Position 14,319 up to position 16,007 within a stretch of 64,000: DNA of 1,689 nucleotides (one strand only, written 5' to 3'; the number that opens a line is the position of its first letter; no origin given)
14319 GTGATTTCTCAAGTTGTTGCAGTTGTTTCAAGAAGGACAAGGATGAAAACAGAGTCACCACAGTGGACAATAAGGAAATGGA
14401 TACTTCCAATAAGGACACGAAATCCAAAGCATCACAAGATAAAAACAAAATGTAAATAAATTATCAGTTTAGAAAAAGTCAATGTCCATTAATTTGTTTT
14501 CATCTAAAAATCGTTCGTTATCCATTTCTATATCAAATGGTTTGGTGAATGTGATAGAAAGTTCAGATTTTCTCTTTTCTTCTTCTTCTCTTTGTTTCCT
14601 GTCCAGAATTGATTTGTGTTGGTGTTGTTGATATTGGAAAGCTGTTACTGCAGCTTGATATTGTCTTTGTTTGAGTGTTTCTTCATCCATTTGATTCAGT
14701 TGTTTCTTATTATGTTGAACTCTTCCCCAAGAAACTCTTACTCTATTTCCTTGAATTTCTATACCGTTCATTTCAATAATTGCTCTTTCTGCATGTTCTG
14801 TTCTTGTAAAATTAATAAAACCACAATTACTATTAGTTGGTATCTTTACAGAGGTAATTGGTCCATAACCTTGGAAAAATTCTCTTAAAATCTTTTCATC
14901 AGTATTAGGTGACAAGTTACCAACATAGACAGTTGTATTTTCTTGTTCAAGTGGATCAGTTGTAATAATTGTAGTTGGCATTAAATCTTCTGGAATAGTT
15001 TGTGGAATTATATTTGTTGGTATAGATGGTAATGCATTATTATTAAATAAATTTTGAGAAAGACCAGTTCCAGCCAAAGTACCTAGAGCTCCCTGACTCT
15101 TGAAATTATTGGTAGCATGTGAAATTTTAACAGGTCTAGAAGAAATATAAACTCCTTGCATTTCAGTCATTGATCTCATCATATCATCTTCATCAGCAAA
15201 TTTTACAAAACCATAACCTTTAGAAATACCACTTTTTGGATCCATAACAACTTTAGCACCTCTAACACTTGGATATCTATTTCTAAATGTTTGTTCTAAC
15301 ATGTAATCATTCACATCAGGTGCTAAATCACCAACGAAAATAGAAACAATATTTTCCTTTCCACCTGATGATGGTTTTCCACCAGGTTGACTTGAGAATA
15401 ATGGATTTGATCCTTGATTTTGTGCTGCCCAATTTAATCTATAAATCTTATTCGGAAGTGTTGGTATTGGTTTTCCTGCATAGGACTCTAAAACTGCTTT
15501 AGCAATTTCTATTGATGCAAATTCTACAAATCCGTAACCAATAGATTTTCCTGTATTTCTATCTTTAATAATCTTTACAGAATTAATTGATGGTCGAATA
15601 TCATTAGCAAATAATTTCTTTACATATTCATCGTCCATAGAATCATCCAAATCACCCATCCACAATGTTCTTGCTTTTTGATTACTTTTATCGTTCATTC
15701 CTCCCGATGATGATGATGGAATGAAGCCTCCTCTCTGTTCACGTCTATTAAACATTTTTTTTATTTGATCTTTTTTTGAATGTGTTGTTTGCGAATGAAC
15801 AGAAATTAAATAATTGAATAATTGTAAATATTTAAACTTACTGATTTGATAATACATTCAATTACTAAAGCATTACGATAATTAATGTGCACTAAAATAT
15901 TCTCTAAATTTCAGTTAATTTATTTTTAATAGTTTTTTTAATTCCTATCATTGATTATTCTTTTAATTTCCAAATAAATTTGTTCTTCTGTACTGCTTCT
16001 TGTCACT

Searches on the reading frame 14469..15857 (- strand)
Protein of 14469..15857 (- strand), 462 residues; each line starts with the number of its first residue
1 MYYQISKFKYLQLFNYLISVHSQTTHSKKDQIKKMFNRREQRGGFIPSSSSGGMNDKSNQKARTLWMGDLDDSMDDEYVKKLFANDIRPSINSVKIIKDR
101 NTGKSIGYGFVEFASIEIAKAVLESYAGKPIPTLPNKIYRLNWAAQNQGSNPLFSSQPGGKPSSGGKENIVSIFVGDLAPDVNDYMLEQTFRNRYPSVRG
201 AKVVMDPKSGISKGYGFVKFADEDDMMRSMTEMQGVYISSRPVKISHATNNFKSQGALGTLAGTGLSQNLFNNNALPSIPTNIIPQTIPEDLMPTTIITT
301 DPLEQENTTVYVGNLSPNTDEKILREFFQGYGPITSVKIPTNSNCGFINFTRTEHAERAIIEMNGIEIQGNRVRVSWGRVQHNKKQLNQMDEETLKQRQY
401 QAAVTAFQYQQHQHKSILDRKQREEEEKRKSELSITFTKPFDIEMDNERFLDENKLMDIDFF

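Call 10: search_protein_families(library=pfam, proteins=[window:14469-15857:-], max_evalue=0.00001)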
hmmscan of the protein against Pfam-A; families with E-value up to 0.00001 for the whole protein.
window:14469-15857:- (462 aa): 3 families
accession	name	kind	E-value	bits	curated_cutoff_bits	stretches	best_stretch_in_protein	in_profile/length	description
PF00076.28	RRM_1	-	2.2e-47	159.2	20.7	3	310-374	1-70/70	RNA recognition motif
PF16842.11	RRM_occluded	-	2.9e-07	30.7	30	1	309-376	3-71/79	Occluded RNA-recognition motif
PF23085.1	RRM_PARP14_3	-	3.9e-06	27.3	24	0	308-359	2-57/82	PARP14, third RRM domain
